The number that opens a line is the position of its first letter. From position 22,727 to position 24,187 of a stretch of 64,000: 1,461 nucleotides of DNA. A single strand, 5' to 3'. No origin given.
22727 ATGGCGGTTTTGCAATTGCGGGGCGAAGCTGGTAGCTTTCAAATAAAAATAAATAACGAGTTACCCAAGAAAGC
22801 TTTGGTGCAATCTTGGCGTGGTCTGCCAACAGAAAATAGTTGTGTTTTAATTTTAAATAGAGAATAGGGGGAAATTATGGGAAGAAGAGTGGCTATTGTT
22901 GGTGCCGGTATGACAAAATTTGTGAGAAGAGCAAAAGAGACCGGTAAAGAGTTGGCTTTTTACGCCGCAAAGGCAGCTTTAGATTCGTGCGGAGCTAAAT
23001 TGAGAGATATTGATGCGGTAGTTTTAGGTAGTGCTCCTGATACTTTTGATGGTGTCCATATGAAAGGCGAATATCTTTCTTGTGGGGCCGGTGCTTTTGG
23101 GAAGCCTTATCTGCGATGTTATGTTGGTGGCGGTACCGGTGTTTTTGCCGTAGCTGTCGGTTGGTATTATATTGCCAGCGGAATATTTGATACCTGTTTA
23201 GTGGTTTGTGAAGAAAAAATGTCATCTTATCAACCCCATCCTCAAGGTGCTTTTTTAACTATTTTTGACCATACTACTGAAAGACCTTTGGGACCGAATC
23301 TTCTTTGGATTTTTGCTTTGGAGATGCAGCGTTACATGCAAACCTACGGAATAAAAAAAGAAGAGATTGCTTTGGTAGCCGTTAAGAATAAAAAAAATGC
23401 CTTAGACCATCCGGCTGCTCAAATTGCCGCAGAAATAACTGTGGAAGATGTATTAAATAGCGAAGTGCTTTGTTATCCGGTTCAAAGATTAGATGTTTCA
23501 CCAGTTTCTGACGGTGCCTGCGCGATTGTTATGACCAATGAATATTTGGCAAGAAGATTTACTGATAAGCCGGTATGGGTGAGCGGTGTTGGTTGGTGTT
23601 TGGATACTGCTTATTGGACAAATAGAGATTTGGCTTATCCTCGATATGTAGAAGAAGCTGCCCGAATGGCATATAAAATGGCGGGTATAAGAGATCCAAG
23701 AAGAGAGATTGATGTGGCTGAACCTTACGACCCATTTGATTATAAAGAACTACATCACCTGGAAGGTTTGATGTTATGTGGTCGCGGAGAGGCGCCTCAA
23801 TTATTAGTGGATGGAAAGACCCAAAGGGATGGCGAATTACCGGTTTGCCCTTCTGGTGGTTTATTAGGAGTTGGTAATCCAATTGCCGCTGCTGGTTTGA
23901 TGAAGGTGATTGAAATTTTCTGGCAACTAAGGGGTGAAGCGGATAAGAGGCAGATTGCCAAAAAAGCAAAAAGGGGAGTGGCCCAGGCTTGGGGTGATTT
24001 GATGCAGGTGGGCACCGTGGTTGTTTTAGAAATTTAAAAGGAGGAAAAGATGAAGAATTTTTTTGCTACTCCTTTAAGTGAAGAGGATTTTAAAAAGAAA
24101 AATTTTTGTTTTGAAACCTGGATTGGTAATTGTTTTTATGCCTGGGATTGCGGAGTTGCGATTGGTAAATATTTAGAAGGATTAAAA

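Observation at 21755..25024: Four-gene cassette: two thiolase-fold paralogs stripped of all canonical catalytic residues, plus two DUF35 zinc-ribbon/OB proteins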

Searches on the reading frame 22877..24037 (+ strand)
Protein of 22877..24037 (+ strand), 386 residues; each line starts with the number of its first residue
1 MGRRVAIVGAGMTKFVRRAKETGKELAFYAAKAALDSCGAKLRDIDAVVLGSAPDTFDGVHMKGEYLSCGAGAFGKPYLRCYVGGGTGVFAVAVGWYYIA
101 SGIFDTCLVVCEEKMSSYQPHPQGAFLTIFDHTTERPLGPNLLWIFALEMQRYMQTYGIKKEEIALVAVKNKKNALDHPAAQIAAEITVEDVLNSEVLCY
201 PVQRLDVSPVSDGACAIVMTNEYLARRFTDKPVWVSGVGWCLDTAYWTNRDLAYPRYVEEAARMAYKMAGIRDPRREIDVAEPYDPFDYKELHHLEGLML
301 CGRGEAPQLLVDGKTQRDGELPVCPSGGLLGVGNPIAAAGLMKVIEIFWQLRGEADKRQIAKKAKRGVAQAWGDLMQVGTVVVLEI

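Call 3: search_protein_families(library=pfam, proteins=[window:22877-24037:+], max_evalue=0.01)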
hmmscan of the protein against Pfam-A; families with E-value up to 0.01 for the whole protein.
window:22877-24037:+ (386 aa): 2 families
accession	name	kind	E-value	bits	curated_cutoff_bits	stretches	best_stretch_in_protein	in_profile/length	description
PF22691.2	Thiolase_C_1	-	1.3e-31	109.7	28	1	249-385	12-143/144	Thiolase C-terminal domain-like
PF00108.29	Thiolase_N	-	4.7e-13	49.5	26.4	1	5-222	1-259/260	Thiolase, N-terminal domain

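Call 4: search_protein_families(library=ncbifam, proteins=[window:22877-24037:+], max_evalue=0.01)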
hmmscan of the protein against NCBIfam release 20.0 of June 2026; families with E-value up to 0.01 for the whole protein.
window:22877-24037:+ (386 aa): 20 families
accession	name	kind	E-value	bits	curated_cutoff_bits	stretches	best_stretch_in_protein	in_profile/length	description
NF004721.0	PRK06065.1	equivalog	2.4e-202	672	455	1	3-385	10-392/393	thiolase domain-containing protein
NF006180.0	PRK08313.1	subfamily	1.3e-78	264.6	514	1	2-384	3-382/389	thiolase domain-containing protein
NF004722.0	PRK06066.1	equivalog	4.8e-78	262.8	516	1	3-385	4-384/385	thiolase domain-containing protein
NF004720.0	PRK06064.1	subfamily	8.2e-77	258.5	420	1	3-374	2-375/389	thiolase domain-containing protein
NF004982.0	PRK06365.1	equivalog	1.1e-64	219.1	695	2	1-250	14-265/430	thiolase domain-containing protein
NF004810.0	PRK06157.1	equivalog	2.4e-64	217.9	403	1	3-380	7-391/400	acetyl-CoA acetyltransferase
NF009228.0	PRK12578.1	subfamily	5.1e-64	216.3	485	1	1-384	1-385/387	thiolase domain-containing protein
NF053570.1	AcCoTHIOL_METTL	equivalog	2e-60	204.7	600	1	3-375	2-372/385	acetyl-CoA acetyltransferase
NF004715.0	PRK06059.1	equivalog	2.2e-54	185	424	1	3-383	4-396/399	lipid-transfer protein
NF006102.0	PRK08256.1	subfamily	1.9e-52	178.7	436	1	2-362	2-370/394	lipid-transfer protein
NF004811.0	PRK06158.1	subfamily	1.2e-49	169.4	421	1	4-382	9-376/384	acetyl-CoA acetyltransferase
NF005704.0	PRK07516.1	subfamily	1.4e-48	165.8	412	1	4-369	3-371/389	thiolase domain-containing protein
NF053628.1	BnzsclthlBbsBGT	equivalog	1.5e-39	135.9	750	1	2-363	4-359/389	benzoylsuccinyl-CoA thiolase subunit BbsB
NF005892.0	PRK07855.1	subfamily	9.6e-39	133.3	469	1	3-357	6-364/390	lipid-transfer protein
NF006010.0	PRK08142.1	subfamily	2.8e-37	128.4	462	1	17-379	18-377/388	thiolase domain-containing protein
NF005924.0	PRK07937.1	subfamily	4.3e-27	95.5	419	1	3-385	3-350/353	lipid-transfer protein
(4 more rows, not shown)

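Call 5: search_solved_structures(query=window:22877-24037:+, max_evalue=0.001, show_alignments=4)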
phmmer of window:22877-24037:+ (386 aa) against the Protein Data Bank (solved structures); distinct sequences matched with E-value up to 0.001: 19.
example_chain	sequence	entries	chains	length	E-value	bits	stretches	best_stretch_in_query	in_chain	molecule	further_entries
7yvy_A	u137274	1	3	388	1.5e-46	162.4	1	3-382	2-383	Acetyl-CoA acetyltransferase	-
4yzo_A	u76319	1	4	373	1.5e-44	155.8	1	5-382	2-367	Putative acyl-CoA acyltransferase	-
6esq_A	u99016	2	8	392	5.2e-38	134.4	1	3-370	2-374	acetoacetyl-CoA thiolase | Acetyl-CoA acetyltransferase thiolase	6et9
7pxp_C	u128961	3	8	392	1.2e-35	126.6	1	3-371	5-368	Benzoylsuccinyl-CoA thiolase subunit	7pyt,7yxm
6hsj_A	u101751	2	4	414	9.8e-33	117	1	3-361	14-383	SCP2-thiolase (type-1)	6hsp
6hrv_A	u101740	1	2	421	1e-32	116.9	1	3-361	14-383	SCP2-thiolase (type-1)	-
4u4e_A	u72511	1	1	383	1.4e-29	106.6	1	4-361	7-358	Thiolase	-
5m3k_C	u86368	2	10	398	8.8e-27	97.4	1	2-384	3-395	2,4-diacetylphloroglucinol biosynthesis protein PhlC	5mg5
9skm_I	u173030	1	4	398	2e-23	86.3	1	2-384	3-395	2,4-diacetylphloroglucinol biosynthesis protein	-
6ok1_A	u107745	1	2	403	2.9e-23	85.8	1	5-341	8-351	Lipid-transfer protein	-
9skh_I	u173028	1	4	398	5.6e-23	84.9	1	2-384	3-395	2,4-diacetylphloroglucinol biosynthesis protein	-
4bia_A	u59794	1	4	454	3.9e-21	78.8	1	70-361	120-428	3-KETOACYL-COA THIOLASE, PUTATIVE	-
4bi9_A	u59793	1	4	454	7.3e-21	77.9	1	70-361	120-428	3-KETOACYL-COA THIOLASE, PUTATIVE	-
3zbl_A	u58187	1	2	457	4.2e-20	75.4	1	75-369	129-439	3-KETOACYL-COA THIOLASE-LIKE PROTEIN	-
3zbk_A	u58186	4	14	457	4.2e-20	75.4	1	75-369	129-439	3-KETOACYL-COA THIOLASE-LIKE PROTEIN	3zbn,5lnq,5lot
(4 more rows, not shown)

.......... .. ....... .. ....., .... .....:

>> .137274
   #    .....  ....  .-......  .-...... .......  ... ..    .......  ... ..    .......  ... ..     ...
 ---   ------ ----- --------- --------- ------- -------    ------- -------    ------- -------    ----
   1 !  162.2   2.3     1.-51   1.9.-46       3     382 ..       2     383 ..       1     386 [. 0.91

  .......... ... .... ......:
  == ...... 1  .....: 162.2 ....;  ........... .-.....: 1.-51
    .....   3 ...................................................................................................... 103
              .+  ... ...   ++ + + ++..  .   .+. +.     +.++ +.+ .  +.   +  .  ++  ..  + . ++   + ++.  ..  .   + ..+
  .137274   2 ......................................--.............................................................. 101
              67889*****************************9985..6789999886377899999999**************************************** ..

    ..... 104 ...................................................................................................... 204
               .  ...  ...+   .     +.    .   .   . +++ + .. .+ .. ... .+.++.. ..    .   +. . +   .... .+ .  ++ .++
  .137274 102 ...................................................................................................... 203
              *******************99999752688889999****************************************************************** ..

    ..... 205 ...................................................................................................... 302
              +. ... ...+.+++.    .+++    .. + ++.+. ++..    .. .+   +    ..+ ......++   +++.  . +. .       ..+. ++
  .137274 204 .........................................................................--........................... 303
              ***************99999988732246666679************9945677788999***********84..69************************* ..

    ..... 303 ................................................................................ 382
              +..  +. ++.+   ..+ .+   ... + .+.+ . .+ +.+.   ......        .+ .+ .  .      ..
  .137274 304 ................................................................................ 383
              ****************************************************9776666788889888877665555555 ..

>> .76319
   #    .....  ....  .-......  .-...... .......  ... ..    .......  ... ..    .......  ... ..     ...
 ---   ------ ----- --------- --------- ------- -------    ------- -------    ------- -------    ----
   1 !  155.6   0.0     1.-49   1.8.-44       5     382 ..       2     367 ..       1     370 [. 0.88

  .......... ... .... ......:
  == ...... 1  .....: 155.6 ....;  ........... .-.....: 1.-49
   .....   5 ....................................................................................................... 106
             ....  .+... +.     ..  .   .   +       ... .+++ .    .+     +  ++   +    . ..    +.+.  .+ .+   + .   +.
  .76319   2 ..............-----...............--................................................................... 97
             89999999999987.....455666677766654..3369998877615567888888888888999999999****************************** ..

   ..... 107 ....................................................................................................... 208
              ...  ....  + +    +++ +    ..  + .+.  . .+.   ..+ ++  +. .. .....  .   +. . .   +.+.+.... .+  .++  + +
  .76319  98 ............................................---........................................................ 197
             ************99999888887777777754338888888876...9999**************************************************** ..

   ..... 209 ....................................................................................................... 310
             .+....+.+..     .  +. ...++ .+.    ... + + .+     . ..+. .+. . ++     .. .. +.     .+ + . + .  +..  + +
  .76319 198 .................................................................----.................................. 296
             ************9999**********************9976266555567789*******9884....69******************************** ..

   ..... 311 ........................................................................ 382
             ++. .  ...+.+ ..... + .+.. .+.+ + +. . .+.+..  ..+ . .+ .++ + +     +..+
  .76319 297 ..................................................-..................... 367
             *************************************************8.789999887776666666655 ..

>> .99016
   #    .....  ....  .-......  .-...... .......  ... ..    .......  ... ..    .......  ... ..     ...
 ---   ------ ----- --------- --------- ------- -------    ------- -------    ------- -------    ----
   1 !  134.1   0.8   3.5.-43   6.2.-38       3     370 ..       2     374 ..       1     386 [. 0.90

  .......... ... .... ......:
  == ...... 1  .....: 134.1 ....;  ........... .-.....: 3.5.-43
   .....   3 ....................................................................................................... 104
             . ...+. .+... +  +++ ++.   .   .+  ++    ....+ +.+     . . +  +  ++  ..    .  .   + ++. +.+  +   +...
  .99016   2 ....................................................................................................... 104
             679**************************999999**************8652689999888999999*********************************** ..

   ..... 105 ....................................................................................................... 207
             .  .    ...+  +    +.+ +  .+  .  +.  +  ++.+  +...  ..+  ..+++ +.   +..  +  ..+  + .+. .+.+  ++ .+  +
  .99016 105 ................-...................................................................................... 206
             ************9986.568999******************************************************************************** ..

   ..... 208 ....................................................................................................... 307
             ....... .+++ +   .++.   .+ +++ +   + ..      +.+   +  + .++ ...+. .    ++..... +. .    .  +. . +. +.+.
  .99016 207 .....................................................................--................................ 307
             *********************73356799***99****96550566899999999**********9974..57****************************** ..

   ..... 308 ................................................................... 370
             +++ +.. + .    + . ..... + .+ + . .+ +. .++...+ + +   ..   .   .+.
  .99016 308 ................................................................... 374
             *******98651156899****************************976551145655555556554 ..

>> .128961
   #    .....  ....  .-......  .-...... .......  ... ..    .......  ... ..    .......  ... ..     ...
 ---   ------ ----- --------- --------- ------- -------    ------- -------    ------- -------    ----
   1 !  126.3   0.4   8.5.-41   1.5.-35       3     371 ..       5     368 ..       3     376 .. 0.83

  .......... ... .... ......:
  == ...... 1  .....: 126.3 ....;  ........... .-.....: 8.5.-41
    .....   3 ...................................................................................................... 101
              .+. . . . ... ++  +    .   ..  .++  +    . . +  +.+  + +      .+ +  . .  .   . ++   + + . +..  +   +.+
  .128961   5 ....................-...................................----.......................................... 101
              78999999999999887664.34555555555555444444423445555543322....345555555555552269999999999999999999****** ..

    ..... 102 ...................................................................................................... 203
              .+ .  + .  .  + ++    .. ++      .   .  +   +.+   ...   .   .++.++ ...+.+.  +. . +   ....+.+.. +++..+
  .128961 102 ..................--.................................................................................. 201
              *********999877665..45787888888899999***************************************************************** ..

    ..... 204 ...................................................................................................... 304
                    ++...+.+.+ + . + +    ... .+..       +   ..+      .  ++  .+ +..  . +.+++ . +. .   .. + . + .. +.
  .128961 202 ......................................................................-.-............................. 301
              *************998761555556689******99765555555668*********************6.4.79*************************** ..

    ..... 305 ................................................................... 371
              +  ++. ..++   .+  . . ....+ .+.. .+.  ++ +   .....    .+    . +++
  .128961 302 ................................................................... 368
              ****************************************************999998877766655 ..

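Call 8: find_homologous_proteins(query=window:22877-24037:+, max_evalue=1e-20)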
Query window:22877-24037:+ (386 aa): 5423 proteins with E <= 1e-20 among 8000 candidates; the best 120 are listed.
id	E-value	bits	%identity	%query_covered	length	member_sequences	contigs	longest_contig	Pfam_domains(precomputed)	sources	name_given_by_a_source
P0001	9.7e-264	892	100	100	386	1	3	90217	PF00108.30,PF22691.3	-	-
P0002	2.6e-258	875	98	100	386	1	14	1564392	PF00108.30,PF22691.3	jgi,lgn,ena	jgi:acetyl-CoA C-acetyltransferase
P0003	5.9e-258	873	98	100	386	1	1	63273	PF00108.30,PF22691.3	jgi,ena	-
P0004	8.0e-258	873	98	100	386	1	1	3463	PF00108.30,PF22691.3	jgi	jgi:acetyl-CoA C-acetyltransferase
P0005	8.2e-258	873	98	100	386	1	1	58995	PF00108.30,PF22691.3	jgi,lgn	jgi:acetyl-CoA C-acetyltransferase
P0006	2.9e-254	861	95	100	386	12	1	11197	PF00108.30,PF22691.3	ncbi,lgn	ncbi:MAG: thiolase domain-containing protein [candidate division WOR-3 bacterium]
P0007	9.6e-254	859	95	100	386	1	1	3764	PF00108.30,PF22691.3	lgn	-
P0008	1.3e-225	767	85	100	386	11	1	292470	PF00108.30,PF22691.3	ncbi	-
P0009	4.6e-222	755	83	100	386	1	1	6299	PF00108.30,PF22691.3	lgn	-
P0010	9.6e-222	754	84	100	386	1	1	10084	PF00108.30,PF22691.3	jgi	-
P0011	1.3e-221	754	84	100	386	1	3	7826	PF00108.30,PF22691.3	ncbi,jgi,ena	-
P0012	2.0e-221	753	83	100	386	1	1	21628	PF00108.30,PF22691.3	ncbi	-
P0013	3.7e-221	752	84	100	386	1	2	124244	PF00108.30,PF22691.3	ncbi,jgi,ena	-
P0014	6.3e-221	751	83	100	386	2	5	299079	PF00108.30,PF22691.3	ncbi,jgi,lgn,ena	ncbi:MAG: thiolase domain-containing protein [candidate division WOR-3 bacterium]|jgi:acetyl-CoA C-a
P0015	8.9e-221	751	84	100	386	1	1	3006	PF00108.30,PF22691.3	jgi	jgi:acetyl-CoA C-acetyltransferase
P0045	9.4e-204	695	76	99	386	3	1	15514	PF00108.30,PF22691.3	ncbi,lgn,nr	ncbi:MAG: thiolase domain-containing protein [Deltaproteobacteria bacterium]|nr:thiolase domain-cont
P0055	6.5e-203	692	78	99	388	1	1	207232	PF00108.30,PF22691.3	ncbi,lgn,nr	ncbi:MAG: thiolase domain-containing protein [Chloroflexi bacterium]|nr:thiolase domain-containing p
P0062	2.0e-202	691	77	99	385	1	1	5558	PF00108.30,PF22691.3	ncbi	ncbi:MAG: thiolase domain-containing protein [Candidatus Methanofastidiosia archaeon]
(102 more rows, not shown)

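Call 9: find_encoding_contigs(protein=P0055, flank=8000, max_places=2)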
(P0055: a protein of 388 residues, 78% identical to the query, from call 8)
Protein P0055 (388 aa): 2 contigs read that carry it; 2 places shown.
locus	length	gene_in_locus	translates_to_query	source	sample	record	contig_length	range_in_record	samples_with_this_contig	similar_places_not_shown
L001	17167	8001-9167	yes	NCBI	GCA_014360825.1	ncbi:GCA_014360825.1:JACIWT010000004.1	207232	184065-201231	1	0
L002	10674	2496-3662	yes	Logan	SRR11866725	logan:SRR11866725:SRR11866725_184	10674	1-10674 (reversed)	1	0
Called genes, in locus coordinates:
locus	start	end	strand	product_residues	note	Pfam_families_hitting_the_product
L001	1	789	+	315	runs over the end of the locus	PF00478:IMPDH (faint), PF03060:NMO, PF05690:ThiG (weak)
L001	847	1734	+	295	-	PF00698:Acyl_transf_1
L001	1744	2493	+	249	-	PF00106:adh_short, PF01370:Epimerase, PF08659:KR, PF13561:adh_short_C2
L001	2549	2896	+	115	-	PF03780:Asp23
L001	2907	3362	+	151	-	PF01029:NusB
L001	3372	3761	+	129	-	PF02416:TatA_B_E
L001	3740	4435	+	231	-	PF00902:TatC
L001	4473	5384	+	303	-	PF01515:PTA_PTB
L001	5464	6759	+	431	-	-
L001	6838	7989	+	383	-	PF22691:Thiolase_C_1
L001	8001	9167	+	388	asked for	PF00108:Thiolase_N, PF22691:Thiolase_C_1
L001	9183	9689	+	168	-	PF12172:zf-ChsH2, PF01796:OB_ChsH2_C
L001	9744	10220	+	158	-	PF12172:zf-ChsH2, PF01796:OB_ChsH2_C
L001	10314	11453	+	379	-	PF02771:Acyl-CoA_dh_N, PF02770:Acyl-CoA_dh_M, PF00441:Acyl-CoA_dh_1, PF08028:Acyl-CoA_dh_2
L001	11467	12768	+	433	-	PF02056:Glyco_hydro_4, PF11975:Glyco_hydro_4C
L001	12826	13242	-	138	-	-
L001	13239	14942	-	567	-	-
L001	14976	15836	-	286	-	PF01261:AP_endonuc_2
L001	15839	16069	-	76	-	-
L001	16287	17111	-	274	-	-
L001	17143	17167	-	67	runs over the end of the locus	-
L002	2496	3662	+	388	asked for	PF00108:Thiolase_N, PF22691:Thiolase_C_1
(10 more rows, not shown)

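Call 10: find_encoding_contigs(protein=P0062, flank=8000, max_places=2)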
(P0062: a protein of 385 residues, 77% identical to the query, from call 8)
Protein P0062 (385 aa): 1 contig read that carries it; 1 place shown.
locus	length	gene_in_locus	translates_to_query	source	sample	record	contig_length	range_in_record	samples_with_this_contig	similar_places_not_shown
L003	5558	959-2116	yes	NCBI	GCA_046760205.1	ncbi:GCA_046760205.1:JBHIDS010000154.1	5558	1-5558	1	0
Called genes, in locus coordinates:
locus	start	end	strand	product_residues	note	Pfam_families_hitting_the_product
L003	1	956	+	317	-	PF22691:Thiolase_C_1, PF02803:Thiolase_C, PF22691:Thiolase_C_1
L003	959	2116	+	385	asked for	PF00108:Thiolase_N, PF22691:Thiolase_C_1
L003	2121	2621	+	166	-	PF12172:zf-ChsH2, PF01796:OB_ChsH2_C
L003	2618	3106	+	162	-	PF12172:zf-ChsH2, PF01796:OB_ChsH2_C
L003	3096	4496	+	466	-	PF02516:STT3 (faint), PF13231:PMT_2 (weak)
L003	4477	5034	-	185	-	-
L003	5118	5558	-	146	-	PF05124:S_layer_C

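Call 11: find_encoding_contigs(protein=P0045, flank=8000, max_places=2)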
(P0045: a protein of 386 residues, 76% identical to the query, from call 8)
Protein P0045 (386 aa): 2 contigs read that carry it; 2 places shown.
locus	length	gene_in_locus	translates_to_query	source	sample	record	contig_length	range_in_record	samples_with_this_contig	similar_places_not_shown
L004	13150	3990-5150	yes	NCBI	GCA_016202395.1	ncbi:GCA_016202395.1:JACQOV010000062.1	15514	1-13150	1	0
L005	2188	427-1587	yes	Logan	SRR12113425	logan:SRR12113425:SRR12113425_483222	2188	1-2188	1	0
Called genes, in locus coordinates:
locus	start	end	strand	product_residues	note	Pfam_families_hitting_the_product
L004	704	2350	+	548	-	PF01642:MM_CoA_mutase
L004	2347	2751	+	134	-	PF02310:B12-binding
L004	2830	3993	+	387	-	PF22691:Thiolase_C_1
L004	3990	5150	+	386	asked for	PF00108:Thiolase_N, PF22691:Thiolase_C_1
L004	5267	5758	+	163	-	PF12172:zf-ChsH2, PF01796:OB_ChsH2_C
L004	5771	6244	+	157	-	PF12172:zf-ChsH2, PF01796:OB_ChsH2_C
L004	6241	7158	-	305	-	PF01569:PAP2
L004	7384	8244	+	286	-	PF04909:Amidohydro_2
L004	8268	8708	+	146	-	PF00293:NUDIX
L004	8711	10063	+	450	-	PF00919:UPF0004, PF04055:Radical_SAM, PF01938:TRAM (weak)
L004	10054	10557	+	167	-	PF02577:BFN_dom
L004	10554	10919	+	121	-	PF04892:VanZ-LLP1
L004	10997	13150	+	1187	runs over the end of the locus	PF02463:SMC_N, PF13175:AAA_15, PF13304:AAA_21 (weak), PF13476:AAA_23, PF06470:SMC_hinge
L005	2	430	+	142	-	?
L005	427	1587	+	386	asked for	PF00108:Thiolase_N, PF22691:Thiolase_C_1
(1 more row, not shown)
